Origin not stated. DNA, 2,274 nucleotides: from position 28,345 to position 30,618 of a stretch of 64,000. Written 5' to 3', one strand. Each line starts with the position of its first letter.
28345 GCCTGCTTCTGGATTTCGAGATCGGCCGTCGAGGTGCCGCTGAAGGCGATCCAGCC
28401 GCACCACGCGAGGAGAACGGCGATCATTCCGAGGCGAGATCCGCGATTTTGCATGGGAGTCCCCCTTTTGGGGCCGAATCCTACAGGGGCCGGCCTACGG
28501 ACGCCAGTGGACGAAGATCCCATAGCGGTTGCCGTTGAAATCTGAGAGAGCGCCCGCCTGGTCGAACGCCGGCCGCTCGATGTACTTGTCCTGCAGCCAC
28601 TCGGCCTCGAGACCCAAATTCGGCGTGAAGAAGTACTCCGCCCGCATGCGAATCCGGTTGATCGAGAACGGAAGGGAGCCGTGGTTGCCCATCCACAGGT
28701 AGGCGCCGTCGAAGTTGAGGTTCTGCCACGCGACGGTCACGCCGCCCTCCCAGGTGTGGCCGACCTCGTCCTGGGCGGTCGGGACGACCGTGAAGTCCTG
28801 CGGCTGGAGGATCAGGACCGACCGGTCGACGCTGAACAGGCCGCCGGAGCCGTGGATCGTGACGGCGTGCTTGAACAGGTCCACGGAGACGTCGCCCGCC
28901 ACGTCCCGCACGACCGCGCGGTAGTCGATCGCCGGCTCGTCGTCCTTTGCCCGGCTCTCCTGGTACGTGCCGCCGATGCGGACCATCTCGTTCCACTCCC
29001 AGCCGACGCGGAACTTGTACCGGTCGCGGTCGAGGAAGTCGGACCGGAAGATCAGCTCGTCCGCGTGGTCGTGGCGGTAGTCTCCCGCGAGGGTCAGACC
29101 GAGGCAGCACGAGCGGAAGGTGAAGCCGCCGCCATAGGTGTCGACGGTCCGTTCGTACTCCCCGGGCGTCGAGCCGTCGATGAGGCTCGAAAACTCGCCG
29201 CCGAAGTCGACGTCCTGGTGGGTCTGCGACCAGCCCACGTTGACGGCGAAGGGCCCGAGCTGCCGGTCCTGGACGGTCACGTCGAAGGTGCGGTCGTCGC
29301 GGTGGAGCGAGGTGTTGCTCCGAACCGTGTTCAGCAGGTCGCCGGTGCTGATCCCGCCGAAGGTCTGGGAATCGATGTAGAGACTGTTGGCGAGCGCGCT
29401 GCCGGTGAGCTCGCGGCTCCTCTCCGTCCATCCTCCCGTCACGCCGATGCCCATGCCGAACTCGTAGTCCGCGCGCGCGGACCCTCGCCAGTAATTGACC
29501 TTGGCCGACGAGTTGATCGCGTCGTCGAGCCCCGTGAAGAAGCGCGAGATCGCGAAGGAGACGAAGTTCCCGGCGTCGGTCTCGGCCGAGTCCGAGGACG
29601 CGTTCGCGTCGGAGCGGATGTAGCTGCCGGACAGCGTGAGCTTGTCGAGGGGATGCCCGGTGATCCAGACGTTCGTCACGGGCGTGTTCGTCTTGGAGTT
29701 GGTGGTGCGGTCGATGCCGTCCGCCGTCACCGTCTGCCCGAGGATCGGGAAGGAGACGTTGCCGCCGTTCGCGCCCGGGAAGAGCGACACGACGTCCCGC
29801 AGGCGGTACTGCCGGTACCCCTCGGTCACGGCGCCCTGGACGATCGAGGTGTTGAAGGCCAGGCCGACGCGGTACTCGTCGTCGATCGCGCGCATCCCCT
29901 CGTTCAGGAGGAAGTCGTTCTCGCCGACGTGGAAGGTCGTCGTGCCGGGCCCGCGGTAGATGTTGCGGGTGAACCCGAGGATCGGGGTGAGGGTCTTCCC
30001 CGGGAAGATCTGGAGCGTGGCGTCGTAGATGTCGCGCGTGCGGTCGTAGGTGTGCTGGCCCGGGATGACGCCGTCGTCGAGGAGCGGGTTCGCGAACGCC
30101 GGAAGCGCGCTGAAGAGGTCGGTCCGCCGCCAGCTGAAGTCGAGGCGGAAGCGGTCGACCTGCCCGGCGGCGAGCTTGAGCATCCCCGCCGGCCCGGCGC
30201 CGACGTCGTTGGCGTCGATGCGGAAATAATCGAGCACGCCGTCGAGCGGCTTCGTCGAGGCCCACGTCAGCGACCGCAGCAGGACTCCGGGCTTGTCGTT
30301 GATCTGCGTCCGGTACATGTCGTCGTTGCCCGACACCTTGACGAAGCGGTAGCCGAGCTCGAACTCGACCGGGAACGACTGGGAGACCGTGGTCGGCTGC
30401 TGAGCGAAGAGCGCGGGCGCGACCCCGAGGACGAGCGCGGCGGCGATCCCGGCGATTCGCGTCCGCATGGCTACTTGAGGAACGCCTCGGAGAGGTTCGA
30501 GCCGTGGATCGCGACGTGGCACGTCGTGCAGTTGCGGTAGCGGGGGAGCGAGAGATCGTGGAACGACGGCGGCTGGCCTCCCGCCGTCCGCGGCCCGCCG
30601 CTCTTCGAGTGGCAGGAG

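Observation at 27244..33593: Complete inner-to-outer-membrane electron conduit in one cluster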

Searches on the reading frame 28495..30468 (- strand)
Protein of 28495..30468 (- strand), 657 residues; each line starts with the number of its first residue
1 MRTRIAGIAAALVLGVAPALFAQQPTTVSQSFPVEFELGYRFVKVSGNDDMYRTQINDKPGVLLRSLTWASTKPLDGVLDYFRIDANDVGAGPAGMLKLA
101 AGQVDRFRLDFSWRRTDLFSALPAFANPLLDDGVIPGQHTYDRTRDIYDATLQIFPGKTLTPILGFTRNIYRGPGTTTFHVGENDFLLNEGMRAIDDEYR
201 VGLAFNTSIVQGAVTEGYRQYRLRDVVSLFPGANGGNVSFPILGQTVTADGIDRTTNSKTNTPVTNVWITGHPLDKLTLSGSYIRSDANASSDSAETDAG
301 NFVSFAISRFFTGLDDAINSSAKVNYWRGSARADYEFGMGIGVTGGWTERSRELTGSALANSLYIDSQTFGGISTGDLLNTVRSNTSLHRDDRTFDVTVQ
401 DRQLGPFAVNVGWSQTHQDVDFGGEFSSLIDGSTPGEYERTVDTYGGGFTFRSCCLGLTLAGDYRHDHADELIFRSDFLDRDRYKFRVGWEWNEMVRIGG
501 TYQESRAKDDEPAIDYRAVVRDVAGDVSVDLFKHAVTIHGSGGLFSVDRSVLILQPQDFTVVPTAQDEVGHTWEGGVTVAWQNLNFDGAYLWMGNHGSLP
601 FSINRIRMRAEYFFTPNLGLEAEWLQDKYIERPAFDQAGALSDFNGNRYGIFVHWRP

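Call 5: search_protein_families(library=pfam, proteins=[window:28495-30468:-], max_evalue=0.1)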
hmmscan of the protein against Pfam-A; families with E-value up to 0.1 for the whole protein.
window:28495-30468:- (657 aa): 0 families

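Call 6: search_protein_families(library=ncbifam, proteins=[window:28495-30468:-], max_evalue=0.1)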
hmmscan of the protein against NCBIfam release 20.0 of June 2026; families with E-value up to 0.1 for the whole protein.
window:28495-30468:- (657 aa): 0 families

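Call 11: find_homologous_proteins(query=window:28495-30468:-)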
Query window:28495-30468:- (657 aa): 475 proteins with E <= 0.001 among 8000 candidates; the best 120 are listed.
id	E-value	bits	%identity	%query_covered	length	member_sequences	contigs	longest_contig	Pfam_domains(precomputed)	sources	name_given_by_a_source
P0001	0.0e+0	1510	100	100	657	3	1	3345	-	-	-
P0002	0.0e+0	1354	90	100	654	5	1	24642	-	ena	-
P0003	0.0e+0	1338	89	96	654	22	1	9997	-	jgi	-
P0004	0.0e+0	1336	89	96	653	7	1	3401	-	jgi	jgi:hypothetical protein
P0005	0.0e+0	1288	85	100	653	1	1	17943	-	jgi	-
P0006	0.0e+0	1187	81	95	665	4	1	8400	-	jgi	jgi:hypothetical protein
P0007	0.0e+0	1131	73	100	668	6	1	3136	-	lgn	-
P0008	0.0e+0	1122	74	99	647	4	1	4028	-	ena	-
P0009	0.0e+0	1087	73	96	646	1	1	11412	PF13609.13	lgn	-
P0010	0.0e+0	1070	71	99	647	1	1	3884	-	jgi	jgi:hypothetical protein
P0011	0.0e+0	1015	67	96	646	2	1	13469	PF13609.13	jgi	jgi:hypothetical protein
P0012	1.0e-297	1007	68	96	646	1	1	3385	PF13609.13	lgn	-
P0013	3.4e-292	989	67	96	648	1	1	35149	-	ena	-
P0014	8.0e-283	958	65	96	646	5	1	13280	PF13609.13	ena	-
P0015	1.8e-274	931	63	98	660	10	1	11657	-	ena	-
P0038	2.1e-239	815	55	96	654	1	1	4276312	-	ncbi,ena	-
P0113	9.0e-205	700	50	96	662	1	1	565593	PF13609.13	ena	-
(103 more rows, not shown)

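Call 13: search_solved_structures(query=A1, max_evalue=10, show_alignments=2)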
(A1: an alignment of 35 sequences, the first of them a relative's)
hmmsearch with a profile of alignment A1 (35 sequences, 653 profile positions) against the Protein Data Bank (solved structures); distinct sequences matched with E-value up to 10: 2.
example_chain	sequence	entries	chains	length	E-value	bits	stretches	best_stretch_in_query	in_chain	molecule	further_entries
1zs8_A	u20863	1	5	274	0.044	15.3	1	179-221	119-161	histocompatibility 2, M region locus 10.5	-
8fmw_I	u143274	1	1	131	0.062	14.8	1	423-482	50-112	30S ribosomal protein S9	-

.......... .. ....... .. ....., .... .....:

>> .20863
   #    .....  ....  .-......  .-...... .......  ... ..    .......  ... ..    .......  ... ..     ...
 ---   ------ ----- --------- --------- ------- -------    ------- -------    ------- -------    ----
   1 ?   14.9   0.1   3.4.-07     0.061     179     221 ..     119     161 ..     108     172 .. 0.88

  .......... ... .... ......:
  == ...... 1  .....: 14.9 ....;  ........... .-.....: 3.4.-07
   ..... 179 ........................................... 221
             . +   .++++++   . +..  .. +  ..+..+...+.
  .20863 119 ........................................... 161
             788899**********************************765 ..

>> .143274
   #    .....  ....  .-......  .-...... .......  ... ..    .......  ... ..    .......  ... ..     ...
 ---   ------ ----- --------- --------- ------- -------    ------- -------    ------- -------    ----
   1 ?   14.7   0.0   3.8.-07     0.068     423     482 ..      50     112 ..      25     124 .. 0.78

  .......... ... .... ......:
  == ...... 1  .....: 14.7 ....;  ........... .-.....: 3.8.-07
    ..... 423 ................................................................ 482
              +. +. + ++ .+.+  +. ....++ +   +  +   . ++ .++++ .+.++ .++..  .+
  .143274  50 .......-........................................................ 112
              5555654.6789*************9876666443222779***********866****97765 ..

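Call 23: find_encoding_contigs(protein=P0038, flank=8000, max_places=2)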
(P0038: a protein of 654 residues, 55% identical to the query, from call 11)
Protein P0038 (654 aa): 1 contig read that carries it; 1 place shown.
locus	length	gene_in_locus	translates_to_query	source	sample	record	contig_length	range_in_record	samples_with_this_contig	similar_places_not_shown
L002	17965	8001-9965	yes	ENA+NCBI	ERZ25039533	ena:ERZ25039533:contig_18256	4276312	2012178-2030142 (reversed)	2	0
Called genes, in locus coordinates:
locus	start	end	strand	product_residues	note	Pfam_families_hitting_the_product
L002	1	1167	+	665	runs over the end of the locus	PF00432:Prenyltrans (faint), PF09492:Pec_lyase (faint), PF13249:SQHop_cyclase_N, PF13243:SQHop_cyclase_C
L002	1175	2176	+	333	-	PF04055:Radical_SAM, PF11946:DUF3463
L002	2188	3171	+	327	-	PF01073:3Beta_HSD, PF01370:Epimerase, PF02719:Polysacc_synt_2 (faint), PF05368:NmrA, PF07993:NAD_binding_4 (weak), PF13460:NAD_binding_10, PF16363:GDP_Man_Dehyd, PF07993:NAD_binding_4, +1 more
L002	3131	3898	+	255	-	PF01048:PNP_UDP_1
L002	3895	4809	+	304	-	PF00494:SQS_PSY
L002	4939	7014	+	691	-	PF14522:Cytochrome_C7 (faint), PF02085:Cytochrom_CIII (faint), PF14537:Cytochrom_c3_2 (faint), PF22113:Mtrc-MtrF_II-IV_dom, PF09699:Paired_CXXCH_1 (weak), PF22113:Mtrc-MtrF_II-IV_dom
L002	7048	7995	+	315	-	PF22678:Cytochrom_c_NrfB-like (faint), PF02085:Cytochrom_CIII (faint), PF03264:Cytochrom_NNT (faint), PF14522:Cytochrome_C7 (weak), PF14537:Cytochrom_c3_2 (faint), PF09699:Paired_CXXCH_1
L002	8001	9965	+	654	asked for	-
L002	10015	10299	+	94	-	-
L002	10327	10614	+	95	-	-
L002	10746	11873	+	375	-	PF22678:Cytochrom_c_NrfB-like (faint), PF09699:Paired_CXXCH_1 (faint), PF14522:Cytochrome_C7 (faint), PF14537:Cytochrom_c3_2, PF00684:DnaJ_CXXCXGXG (faint)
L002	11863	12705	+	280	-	PF01292:Ni_hydr_CYTB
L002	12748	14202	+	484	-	PF03264:Cytochrom_NNT (weak), PF14522:Cytochrome_C7 (faint), PF14537:Cytochrom_c3_2 (faint)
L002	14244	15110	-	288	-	-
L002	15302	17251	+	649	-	PF13292:DXP_synthase_N, PF00456:Transketolase_N (faint), PF02775:TPP_enzyme_C (weak), PF02779:Transket_pyr, PF02780:Transketolase_C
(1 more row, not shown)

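Call 24: find_encoding_contigs(protein=P0113, flank=8000, max_places=2)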
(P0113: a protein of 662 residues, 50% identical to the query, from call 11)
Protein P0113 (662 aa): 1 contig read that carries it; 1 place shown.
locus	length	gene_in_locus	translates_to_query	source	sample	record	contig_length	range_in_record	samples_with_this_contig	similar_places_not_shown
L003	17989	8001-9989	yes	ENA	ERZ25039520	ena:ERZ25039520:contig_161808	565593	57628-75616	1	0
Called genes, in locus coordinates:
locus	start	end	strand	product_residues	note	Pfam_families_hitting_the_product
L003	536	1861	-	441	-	PF26549:Tricorn_N, PF26550:Tricorn_2nd, PF07676:PD40, PF26550:Tricorn_2nd (weak)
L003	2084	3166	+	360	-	PF07963:N_methyl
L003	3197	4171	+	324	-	PF00248:Aldo_ket_red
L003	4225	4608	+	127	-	PF13442:Cytochrome_CBB3, PF00034:Cytochrom_C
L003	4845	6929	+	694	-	PF09699:Paired_CXXCH_1 (faint), PF14522:Cytochrome_C7 (faint), PF14537:Cytochrom_c3_2 (faint), PF22113:Mtrc-MtrF_II-IV_dom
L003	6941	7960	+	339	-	-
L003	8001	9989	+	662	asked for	PF13609:Porin_4 (faint)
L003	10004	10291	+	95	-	-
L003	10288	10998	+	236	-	PF03264:Cytochrom_NNT (faint)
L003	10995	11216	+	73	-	-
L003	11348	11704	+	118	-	PF17269:DUF5335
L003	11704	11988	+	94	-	PF00196:GerE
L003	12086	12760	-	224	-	-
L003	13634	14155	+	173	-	-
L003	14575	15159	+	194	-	PF20181:DUF6544, PF21900:DUF6920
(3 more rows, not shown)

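Call 25: predict_structure(alignment_id=A1)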
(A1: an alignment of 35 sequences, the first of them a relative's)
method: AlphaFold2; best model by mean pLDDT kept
length: 657 residues; sequences in the alignment: 35
mean_pLDDT: 79.1   pTM: 0.73
mean pLDDT of the five models: 79.1, 77.4, 74.5, 69.9, 68.3
residues with pLDDT >= 90: 299; 70-90: 172; 50-70: 105; < 50: 81
segments of 3 or more residues with pLDDT < 50: 1-9, 14-30, 124-137, 301-313, 363-380, 427-429
pLDDT, mean of each block of 10 residues (from residue 1): 45 45 38 85 85 78 93 86 93 91 95 88 50 49 89 95 97 76 69 92 94 96 83 56 54 79 95 92 92 68 39 57 88 89 94 72 39 39 66 93 83 93 61 69 94 88 94 76 95 91 85 68 95 90 89 57 76 95 93 88 94 92 94 65 85 90
secondary structure, 60 per line:
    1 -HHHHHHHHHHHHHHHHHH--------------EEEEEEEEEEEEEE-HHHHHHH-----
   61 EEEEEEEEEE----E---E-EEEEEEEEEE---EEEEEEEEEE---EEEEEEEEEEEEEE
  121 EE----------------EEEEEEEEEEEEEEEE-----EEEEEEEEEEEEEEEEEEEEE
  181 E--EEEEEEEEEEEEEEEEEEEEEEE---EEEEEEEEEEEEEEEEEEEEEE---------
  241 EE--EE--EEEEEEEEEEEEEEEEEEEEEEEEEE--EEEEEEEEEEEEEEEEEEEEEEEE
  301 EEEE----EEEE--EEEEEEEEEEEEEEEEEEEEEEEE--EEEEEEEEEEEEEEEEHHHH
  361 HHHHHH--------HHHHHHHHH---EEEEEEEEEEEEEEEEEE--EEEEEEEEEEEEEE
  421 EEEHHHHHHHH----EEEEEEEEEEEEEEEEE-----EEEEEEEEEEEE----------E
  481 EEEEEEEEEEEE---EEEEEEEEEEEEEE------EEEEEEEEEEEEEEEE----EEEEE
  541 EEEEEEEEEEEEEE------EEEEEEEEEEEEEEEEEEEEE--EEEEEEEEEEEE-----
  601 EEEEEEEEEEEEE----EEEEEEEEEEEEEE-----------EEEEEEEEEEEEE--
elements in order: H2-19 E34-47 H49-55 E61-70 E81-90 E94-103 E107-122 E139-154 E160-181 E184-206 E210-231 E249-274 E277-304 E309-312 E315-338 E341-356 H357-366 H375-383 E387-404 E407-423 H424-431 E436-452 E458-469 E480-492 E496-509 E516-531 E536-554 E561-581 E584-595 E601-613 E618-631 E643-655

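Call 30: fold_search(model_id=the predicted structure, library=pdb)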
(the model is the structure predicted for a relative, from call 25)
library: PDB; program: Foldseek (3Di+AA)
matches with E <= 10: 843; with E <= 0.001: 297
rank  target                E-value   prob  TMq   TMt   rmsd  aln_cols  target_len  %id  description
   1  6r2q_B                2.7e-13  1.00  0.63  0.64   7.2       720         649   10  Structure of the Mtr complex (released 2020-04-22)
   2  5nec_A                3.0e-09  1.00  0.39  0.40  13.5       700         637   10  Crystal structure of the siderophore receptor PiuD from Pseudomonas aeruginosa (released 2018-02-07)
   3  5nec_B                6.9e-09  1.00  0.39  0.40  13.4       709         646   10  Crystal structure of the siderophore receptor PiuD from Pseudomonas aeruginosa (released 2018-02-07)
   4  5fok_B                7.6e-09  1.00  0.41  0.41  12.3       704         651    9  Crystal structure of the siderophore receptor PiuA from Pseudomonas aeruginosa (released 2016-05-11)
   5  5fok_A                8.7e-09  1.00  0.39  0.39  12.1       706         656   10  Crystal structure of the siderophore receptor PiuA from Pseudomonas aeruginosa (released 2016-05-11)
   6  6q5e                  1.0e-08  1.00  0.43  0.41  11.4       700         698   10  Crystal structure of the ferric enterobactin receptor from Pseudomonas aeruginosa (PfeA) in complex with enterobactin (released 2019-01-16)
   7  6r1f                  1.2e-08  1.00  0.43  0.41  11.5       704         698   10  Crystal structure of the ferric enterobactin receptor mutant R480A from Pseudomonas aeruginosa (PfeA) in complex with en (released 2019-04-10)
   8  6z9n_B                1.3e-08  1.00  0.47  0.47  10.4       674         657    9  Copper transporter OprC (released 2021-06-30)
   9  6fok_A                1.3e-08  1.00  0.45  0.45  10.7       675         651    9  Copper transporter OprC (released 2019-03-13)
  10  8the_A                1.4e-08  1.00  0.45  0.42  12.8       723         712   10  Cryo-EM structure of Pseudomonas aeruginosa TonB-dependent transporter PhuR in complex with synthetic antibody and hem (released 2024-01-31)
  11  6fok_B                1.7e-08  1.00  0.44  0.45  10.6       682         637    9  Copper transporter OprC (released 2019-03-13)
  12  6ofr                  1.8e-08  1.00  0.45  0.40  12.4       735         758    9  The crystal structure of the outer membrane transporter YddB from Escherichia coli (released 2019-10-02)
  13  6z8s_A                1.9e-08  1.00  0.45  0.45  10.5       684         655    9  Copper transporter OprC (released 2021-06-09)
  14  5fq7_B                1.9e-08  1.00  0.45  0.34  17.1       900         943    7  Crystal structure of the SusCD complex BT2261-2264 from Bacteroides thetaiotaomicron (released 2016-12-21)
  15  6z8r_B                2.0e-08  1.00  0.45  0.45  10.6       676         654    9  Copper transporter OprC (released 2021-06-09)
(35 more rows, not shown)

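Call 38: find_related_loci(query=A1, collection=genome_contigs, flank=10000)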
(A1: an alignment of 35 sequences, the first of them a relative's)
Query A1 (657 aa) in genome_contigs; peptide patterns used: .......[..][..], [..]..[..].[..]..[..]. (x = any residue, [..] = any of these).
187 stretches matched a pattern; 113 encode a relative of the query (tblastn E <= 1e-3); the best 80 are kept; 80 distinct loci.
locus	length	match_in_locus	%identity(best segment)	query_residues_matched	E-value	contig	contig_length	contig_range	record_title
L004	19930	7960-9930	89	1-657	0e+0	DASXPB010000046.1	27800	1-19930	MAG TPA_asm: Thermoanaerobaculia bacterium isolate SMAG_U5397 k141_3749802, whole genome shotgun sequence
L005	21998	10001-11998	81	1-657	0e+0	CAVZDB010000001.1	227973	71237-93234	MAG: uncultured Acidobacteriota bacterium isolate MFD00822.bin.2.48 genome assembly, contig: contig_104876, whole genome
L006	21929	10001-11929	60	13-657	0e+0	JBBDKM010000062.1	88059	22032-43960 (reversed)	MAG: Thermoanaerobaculia bacterium isolate LejiaA_69_48 Lejia_A_473_length_88059_cov_30, whole genome shotgun sequence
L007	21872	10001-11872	59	30-657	0e+0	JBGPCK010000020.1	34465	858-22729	MAG: Thermoanaerobaculia bacterium isolate OBJ_0618_050_50 k141_950003_length_34465_cov_183.9066, whole genome shotgun s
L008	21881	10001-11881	59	29-657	0e+0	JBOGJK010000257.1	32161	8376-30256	MAG: Thermoanaerobaculia bacterium isolate H1-B1_metabat2.bin.190_sub k127_1535377, whole genome shotgun sequence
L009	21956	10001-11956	57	1-657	0e+0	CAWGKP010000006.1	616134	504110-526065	MAG: uncultured Acidobacteriota bacterium isolate MFD00822.bin.2.174 genome assembly, contig: contig_29339, whole genome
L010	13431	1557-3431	60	30-657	0e+0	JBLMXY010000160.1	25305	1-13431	MAG: Acidobacteriota bacterium isolate MAG243 PRJNA957066_bin25_renamed_159, whole genome shotgun sequence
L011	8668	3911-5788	59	30-657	0e+0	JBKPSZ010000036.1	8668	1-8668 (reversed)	MAG: Acidobacteriota bacterium isolate GS_EKS_MAG_00009 GS_EKS_000000314878, whole genome shotgun sequence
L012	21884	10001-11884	55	29-657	0e+0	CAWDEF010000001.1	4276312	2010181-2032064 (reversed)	MAG: uncultured Acidobacteriota bacterium isolate MFD04944.bin.1.1 genome assembly, contig: contig_18256, whole genome s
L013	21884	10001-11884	55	30-657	0e+0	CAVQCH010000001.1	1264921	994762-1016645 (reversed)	MAG: uncultured Acidobacteriota bacterium isolate MFD02134.bin.2.168 genome assembly, contig: contig_11883, whole genome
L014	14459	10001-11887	54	28-657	0e+0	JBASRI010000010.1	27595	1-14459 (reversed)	MAG: Thermoanaerobaculia bacterium isolate MFD13520_ilm_asm_bin14 k127_94319, whole genome shotgun sequence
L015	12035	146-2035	54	28-657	0e+0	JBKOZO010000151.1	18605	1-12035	MAG: Acidobacteriota bacterium isolate GB_HAYS_MAG_00032 GB_HAYS_000001289251, whole genome shotgun sequence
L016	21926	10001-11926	53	8-657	0e+0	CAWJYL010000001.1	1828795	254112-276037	MAG: uncultured Acidobacteriota bacterium isolate MFD00822.bin.1.75 genome assembly, contig: contig_29640, whole genome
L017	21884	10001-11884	54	30-657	0e+0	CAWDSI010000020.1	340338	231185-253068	MAG: uncultured Acidobacteriota bacterium isolate MFD00392.bin.2.245 genome assembly, contig: contig_36446, whole genome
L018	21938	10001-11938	53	11-657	0e+0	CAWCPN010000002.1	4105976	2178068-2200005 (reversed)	MAG: uncultured Acidobacteriota bacterium isolate MFD04944.bin.1.75 genome assembly, contig: contig_2100, whole genome s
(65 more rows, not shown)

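Call 83: search_protein_representatives(alignment_id=A1)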
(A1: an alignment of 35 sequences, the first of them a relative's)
Query: 35 sequences, 653 profile positions. Proteins with E-value up to 0.001 (for the whole library): 856; up to 1e-10: 522; up to 1e-30: 184. The best 150 are listed.
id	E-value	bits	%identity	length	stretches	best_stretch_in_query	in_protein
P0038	0.0e+00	1196.4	-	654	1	1-653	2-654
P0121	4.1e-226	768.8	-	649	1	7-653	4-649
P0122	1.1e-221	754.3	-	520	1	12-458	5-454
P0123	9.8e-197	671.7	-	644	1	4-653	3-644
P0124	9.7e-193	658.6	-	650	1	6-652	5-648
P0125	2.3e-190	650.7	-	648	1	13-652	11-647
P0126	3.9e-189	646.6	-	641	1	14-653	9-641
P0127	5.4e-181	619.7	-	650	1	10-652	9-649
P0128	1.1e-179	615.5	-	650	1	2-653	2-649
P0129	3.7e-179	613.7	-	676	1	21-652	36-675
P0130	2.0e-178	611.2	-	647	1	11-652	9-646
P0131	7.0e-178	609.5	-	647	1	12-651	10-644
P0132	2.5e-177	607.6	-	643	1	13-652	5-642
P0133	8.8e-174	595.9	-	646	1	8-653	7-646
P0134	1.6e-172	591.8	-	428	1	219-653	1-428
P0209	2.0e-62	228.0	-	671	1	28-633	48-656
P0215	1.3e-56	208.8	-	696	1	33-557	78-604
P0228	6.4e-50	186.7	-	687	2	28-369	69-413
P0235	4.8e-47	177.1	-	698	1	20-599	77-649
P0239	1.8e-44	168.6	-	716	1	31-640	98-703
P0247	8.2e-43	163.2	-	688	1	17-518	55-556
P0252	4.3e-41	157.5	-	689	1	21-499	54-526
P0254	9.6e-41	156.3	-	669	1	17-513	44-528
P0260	1.3e-38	149.3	-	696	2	19-300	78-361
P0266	1.4e-36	142.6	-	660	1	22-499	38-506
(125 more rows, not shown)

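Call 84: search_protein_families(library=pfam, proteins=[P0215, P0228, P0235, P0239, P0247, P0252, P0254, P0260, P0209, P0266], max_evalue=0.1)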
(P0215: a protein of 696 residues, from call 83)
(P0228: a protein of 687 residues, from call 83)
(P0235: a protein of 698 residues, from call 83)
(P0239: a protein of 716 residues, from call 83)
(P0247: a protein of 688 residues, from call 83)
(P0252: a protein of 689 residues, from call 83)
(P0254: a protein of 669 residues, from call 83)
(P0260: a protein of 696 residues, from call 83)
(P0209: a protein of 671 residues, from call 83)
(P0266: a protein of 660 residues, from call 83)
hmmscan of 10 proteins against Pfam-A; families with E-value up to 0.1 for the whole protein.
P0215 (696 aa): 1 family
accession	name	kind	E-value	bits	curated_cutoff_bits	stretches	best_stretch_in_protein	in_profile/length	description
PF14889.11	PBP-Tp47_a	-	0.015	15.3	25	1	219-304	67-145/164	Penicillin-binding protein Tp47 domain a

P0228 (687 aa): 0 families

P0235 (698 aa): 0 families

P0239 (716 aa): 1 family
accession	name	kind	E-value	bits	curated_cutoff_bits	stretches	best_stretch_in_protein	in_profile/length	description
PF15544.11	Ntox6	-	0.092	12.7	25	0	550-618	30-96/279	Bacterial toxin 6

P0247 (688 aa): 0 families

P0252 (689 aa): 1 family
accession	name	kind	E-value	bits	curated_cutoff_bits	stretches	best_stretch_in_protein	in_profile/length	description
PF11854.14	MtrB_PioB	-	0.038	13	23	0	465-529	335-399/635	Putative outer membrane beta-barrel porin, MtrB/PioB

P0254 (669 aa): 2 families
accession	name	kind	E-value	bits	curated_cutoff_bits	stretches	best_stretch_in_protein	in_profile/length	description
PF11854.14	MtrB_PioB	-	0.00082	18.5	23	1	88-268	22-218/635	Putative outer membrane beta-barrel porin, MtrB/PioB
PF23734.1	DUF7163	-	0.037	14.4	27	1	339-419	31-111/199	Domain of unknown function (DUF7163)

P0260 (696 aa): 1 family
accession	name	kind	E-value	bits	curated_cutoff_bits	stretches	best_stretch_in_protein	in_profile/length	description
PF11854.14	MtrB_PioB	-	0.011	14.8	23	0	479-544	331-396/635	Putative outer membrane beta-barrel porin, MtrB/PioB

P0209 (671 aa): 2 families
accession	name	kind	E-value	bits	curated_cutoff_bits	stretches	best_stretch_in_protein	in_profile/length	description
PF10677.15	DUF2490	-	0.0021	18.3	29.8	0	409-439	147-177/186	Protein of unknown function (DUF2490)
PF13505.12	OMP_b-brl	-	0.0057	17.3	28.7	0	455-488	122-155/175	Outer membrane protein beta-barrel domain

P0266 (660 aa): 1 family
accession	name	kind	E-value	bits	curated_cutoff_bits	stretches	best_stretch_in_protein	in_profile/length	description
PF11854.14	MtrB_PioB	-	4e-05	22.8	23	1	95-250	37-211/635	Putative outer membrane beta-barrel porin, MtrB/PioB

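Call 87: find_encoding_contigs(protein=P0266, flank=6000, max_places=2)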
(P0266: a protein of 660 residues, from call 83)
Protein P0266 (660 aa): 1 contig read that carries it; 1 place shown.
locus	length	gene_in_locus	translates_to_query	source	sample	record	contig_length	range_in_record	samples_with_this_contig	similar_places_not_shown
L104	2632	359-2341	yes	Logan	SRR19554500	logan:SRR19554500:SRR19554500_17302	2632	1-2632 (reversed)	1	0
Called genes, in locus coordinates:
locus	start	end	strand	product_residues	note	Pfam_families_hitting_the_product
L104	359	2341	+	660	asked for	-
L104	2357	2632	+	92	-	?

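Call 88: find_encoding_contigs(protein=P0228, flank=6000, max_places=2)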
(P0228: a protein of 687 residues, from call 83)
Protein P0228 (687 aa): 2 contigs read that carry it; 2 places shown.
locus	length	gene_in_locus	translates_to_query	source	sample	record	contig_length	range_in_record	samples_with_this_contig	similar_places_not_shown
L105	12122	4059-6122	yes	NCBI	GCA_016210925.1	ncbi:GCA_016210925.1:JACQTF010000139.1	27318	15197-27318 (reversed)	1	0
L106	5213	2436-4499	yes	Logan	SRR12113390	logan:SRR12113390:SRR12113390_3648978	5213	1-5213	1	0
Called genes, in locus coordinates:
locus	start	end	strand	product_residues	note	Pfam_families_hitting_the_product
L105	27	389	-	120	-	PF13442:Cytochrome_CBB3, PF00034:Cytochrom_C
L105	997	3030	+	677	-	PF14522:Cytochrome_C7 (faint), PF09699:Paired_CXXCH_1 (faint), PF14537:Cytochrom_c3_2 (faint), PF22113:Mtrc-MtrF_II-IV_dom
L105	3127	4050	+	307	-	PF22113:Mtrc-MtrF_II-IV_dom (faint), PF14522:Cytochrome_C7 (weak), PF14537:Cytochrom_c3_2 (faint), PF22678:Cytochrom_c_NrfB-like, PF09699:Paired_CXXCH_1 (weak), PF22678:Cytochrom_c_NrfB-like (weak), PF09699:Paired_CXXCH_1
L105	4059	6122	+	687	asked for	-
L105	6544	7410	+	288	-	PF14522:Cytochrome_C7 (faint), PF14537:Cytochrom_c3_2 (faint), PF22113:Mtrc-MtrF_II-IV_dom (faint), PF13435:Cytochrome_C554 (faint), PF22678:Cytochrom_c_NrfB-like, PF09699:Paired_CXXCH_1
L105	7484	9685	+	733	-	PF11854:MtrB_PioB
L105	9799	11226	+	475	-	-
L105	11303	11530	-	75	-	PF04023:FeoA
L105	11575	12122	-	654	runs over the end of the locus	PF01926:MMR_HSR1, PF02421:FeoB_N, PF03193:RsgA_GTPase (faint), PF07670:Gate, PF07664:FeoB_C, PF07670:Gate (weak)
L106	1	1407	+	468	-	?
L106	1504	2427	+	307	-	PF22113:Mtrc-MtrF_II-IV_dom (faint), PF14522:Cytochrome_C7 (weak), PF14537:Cytochrom_c3_2 (faint), PF22678:Cytochrom_c_NrfB-like, PF09699:Paired_CXXCH_1 (weak), PF22678:Cytochrom_c_NrfB-like (weak), PF09699:Paired_CXXCH_1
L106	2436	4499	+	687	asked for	-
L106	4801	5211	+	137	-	?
